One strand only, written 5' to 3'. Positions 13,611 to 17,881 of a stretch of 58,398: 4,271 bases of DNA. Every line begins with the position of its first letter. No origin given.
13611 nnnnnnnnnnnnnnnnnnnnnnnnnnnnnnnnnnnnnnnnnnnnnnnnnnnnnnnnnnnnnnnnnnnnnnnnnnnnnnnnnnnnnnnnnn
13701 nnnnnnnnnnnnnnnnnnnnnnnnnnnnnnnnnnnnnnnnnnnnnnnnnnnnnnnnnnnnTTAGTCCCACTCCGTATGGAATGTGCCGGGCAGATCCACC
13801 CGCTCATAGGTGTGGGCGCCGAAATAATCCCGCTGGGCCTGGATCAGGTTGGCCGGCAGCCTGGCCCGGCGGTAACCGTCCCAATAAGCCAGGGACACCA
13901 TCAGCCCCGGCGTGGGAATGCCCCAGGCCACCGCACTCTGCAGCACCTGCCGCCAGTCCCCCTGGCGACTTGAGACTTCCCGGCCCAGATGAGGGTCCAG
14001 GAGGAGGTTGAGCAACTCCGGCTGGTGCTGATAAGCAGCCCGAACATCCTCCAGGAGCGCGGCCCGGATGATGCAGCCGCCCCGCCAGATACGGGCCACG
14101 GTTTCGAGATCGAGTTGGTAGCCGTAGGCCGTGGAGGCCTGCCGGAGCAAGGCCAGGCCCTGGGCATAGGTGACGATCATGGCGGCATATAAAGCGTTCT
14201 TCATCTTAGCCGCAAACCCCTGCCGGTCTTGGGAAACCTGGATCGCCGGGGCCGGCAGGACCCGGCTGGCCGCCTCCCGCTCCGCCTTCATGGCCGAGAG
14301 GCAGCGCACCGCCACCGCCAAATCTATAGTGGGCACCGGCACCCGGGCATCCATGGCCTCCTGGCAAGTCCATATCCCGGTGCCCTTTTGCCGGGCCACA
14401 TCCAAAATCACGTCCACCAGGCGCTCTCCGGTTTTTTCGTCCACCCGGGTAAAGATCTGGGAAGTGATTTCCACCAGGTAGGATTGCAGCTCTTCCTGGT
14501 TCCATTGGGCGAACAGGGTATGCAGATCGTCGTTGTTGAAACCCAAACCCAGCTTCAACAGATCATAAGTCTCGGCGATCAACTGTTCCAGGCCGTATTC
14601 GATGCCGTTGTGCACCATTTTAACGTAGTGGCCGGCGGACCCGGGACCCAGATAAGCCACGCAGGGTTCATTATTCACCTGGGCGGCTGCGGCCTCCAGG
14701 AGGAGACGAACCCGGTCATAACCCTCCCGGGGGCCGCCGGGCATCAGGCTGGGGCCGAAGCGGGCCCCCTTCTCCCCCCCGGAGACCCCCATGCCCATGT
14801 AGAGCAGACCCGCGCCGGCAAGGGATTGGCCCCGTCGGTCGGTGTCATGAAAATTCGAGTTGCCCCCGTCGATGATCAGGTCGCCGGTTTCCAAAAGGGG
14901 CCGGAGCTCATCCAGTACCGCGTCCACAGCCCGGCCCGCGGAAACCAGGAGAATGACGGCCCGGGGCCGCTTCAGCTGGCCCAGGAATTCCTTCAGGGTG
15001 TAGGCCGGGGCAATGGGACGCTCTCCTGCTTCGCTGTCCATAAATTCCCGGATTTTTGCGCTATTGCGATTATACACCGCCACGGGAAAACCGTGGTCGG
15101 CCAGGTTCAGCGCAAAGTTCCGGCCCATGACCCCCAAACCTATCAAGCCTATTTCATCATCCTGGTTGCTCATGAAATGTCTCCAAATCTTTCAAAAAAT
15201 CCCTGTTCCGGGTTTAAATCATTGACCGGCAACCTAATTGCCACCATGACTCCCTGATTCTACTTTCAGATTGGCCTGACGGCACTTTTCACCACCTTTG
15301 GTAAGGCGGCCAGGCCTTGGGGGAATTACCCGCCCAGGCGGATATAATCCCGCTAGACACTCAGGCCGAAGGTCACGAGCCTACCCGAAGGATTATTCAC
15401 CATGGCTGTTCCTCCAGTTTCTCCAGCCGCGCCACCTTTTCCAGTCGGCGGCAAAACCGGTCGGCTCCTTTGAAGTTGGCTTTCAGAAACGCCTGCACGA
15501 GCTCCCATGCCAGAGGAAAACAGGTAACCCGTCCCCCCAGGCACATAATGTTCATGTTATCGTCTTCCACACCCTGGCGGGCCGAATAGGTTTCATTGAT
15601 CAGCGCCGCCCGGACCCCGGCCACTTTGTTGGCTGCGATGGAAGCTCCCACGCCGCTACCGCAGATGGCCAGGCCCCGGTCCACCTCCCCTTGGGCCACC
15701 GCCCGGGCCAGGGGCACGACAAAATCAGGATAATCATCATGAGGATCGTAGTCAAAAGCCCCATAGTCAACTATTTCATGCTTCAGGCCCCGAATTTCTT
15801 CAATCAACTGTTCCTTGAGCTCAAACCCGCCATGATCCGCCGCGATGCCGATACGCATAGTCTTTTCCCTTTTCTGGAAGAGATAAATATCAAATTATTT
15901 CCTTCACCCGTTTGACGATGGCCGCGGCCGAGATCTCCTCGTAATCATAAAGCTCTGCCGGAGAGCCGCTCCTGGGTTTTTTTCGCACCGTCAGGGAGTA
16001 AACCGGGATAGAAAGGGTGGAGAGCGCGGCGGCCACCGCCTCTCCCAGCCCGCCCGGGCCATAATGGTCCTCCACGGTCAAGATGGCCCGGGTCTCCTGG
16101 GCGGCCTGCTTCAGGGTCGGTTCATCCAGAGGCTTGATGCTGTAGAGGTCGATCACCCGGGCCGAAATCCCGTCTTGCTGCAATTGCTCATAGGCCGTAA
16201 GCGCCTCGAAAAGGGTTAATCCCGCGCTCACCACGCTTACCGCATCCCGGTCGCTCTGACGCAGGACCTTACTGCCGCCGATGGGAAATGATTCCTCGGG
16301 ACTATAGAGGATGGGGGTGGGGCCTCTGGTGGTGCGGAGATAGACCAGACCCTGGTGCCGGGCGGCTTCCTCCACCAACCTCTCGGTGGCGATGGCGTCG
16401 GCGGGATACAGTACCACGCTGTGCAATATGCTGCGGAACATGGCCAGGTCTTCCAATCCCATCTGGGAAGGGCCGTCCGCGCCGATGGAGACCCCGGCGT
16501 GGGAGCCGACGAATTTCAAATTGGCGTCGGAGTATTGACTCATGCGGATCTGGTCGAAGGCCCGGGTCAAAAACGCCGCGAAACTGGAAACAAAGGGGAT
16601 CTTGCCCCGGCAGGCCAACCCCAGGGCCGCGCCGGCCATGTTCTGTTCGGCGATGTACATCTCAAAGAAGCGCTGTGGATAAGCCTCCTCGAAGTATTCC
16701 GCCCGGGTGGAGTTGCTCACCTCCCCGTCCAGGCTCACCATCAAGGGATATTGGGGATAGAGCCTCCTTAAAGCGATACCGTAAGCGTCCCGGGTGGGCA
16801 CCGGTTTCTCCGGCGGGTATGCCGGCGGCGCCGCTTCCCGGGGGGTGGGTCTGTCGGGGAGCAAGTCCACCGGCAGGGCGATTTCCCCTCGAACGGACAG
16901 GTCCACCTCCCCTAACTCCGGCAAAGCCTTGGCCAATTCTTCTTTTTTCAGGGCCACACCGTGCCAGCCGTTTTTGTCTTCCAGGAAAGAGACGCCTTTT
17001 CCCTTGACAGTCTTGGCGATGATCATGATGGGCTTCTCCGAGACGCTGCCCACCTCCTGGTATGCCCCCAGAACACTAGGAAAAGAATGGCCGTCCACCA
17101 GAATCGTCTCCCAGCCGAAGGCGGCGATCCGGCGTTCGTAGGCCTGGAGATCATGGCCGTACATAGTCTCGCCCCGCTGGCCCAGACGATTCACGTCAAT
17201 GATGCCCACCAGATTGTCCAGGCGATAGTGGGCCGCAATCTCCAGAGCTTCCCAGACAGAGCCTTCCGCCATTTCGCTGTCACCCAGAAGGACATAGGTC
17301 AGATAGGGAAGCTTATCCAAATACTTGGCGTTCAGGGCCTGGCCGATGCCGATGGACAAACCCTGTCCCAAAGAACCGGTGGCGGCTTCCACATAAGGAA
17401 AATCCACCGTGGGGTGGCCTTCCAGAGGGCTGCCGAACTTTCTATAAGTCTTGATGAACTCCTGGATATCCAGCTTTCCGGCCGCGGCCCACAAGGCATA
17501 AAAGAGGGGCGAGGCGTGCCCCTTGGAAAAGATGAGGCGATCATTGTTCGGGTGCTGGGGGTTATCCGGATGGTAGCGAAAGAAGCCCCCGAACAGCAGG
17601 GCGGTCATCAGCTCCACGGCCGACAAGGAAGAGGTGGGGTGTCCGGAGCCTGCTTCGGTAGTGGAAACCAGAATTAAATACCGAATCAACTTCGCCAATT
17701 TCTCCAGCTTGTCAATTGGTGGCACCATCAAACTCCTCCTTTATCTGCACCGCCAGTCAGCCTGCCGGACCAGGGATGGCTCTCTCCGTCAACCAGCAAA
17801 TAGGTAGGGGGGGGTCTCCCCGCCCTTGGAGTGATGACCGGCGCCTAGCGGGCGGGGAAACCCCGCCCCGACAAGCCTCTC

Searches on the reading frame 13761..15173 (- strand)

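Call 14: search_protein_families(library=ncbifam, proteins=[window:13761-15173:-], max_evalue=0.00001)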
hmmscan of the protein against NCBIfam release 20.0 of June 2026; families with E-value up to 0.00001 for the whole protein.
window:13761-15173:- (470 aa): 10 families
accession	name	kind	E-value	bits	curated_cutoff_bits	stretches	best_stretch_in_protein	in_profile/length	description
NF006765.0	PRK09287.1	equivalog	6.1e-195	648.6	413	1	5-469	3-467/476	NADP-dependent phosphogluconate dehydrogenase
TIGR00873.1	gnd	equivalog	4.4e-189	629.1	426.7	1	7-469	1-465/467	decarboxylating NADP(+)-dependent phosphogluconate dehydrogenase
NF007161.0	PRK09599.1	subfamily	2.8e-80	269.8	271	2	7-306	2-286/302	NADP-dependent phosphogluconate dehydrogenase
TIGR00872.1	gnd_rel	equivalog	3.9e-67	226.6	297.2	2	8-295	3-274/299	phosphogluconate dehydrogenase (NAD(+)-dependent, decarboxylating)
TIGR01692.1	HIBADH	equivalog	1e-11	44.7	291.6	1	11-186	2-167/288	3-hydroxyisobutyrate dehydrogenase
NF008592.0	PRK11559.1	equivalog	7.4e-11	41.9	397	1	7-167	4-160/296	2-hydroxy-3-oxopropionate reductase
NF043037.1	ThreonDh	equivalog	5.5e-10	39.1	350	1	6-168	3-161/297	L-threonate dehydrogenase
TIGR01505.1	tartro_sem_red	equivalog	5.5e-10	38.9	340.75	1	8-185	2-169/291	2-hydroxy-3-oxopropionate reductase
NF012005.0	PRK15461.1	equivalog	4.8e-07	29.2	348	1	7-205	3-191/298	sulfolactaldehyde 3-reductase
NF011633.0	PRK15059.1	equivalog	2.2e-06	27.1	451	0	8-162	3-152/292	2-hydroxy-3-oxopropionate reductase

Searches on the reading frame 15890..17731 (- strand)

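Call 14: search_protein_families(library=ncbifam, proteins=[window:15890-17731:-], max_evalue=0.00001)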
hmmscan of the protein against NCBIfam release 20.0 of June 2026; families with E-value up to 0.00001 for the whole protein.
window:15890-17731:- (613 aa): 12 families
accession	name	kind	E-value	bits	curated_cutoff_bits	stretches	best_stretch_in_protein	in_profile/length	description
NF004559.0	PRK05899.2-5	equivalog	6.1e-262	870.4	488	1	7-613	16-624/627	transketolase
NF004556.0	PRK05899.2-2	equivalog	8.9e-112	374.4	575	1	6-612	14-637/639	transketolase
TIGR00232.1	tktlase_bact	equivalog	6.8e-65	219.6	682.25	2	11-269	2-269/654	transketolase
NF004558.0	PRK05899.2-4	equivalog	1e-55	189.3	788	2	16-269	10-266/651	transketolase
TIGR00204.1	dxs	equivalog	3.2e-52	177.9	465.95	2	316-574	315-573/616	1-deoxy-D-xylulose-5-phosphate synthase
NF003933.0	PRK05444.2-2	equivalog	2.1e-42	145.4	395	1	7-611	23-603/606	1-deoxy-D-xylulose-5-phosphate synthase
NF008968.0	PRK12315.1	subfamily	2e-26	92.4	510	1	345-612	313-580/582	1-deoxy-D-xylulose-5-phosphate synthase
NF008854.0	PRK11892.1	equivalog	3e-16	59.2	454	1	347-586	183-436/464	pyruvate dehydrogenase complex E1 component subunit beta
TIGR00759.1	aceE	equivalog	9.8e-16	56.9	859.9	1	30-210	102-287/885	pyruvate dehydrogenase (acetyl-transferring), homodimeric type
NF006667.0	PRK09212.1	subfamily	1.6e-15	56.8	321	1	349-580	47-291/327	pyruvate dehydrogenase complex E1 component subunit beta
TIGR03186.1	AKGDH_not_PDH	exception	3.2e-11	42.2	1408.3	1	29-211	101-288/889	alpha-ketoglutarate dehydrogenase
TIGR03182.1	PDH_E1_alph_y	equivalog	1.1e-08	34.5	393.85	1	119-250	110-242/315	pyruvate dehydrogenase (acetyl-transferring) E1 component subunit alpha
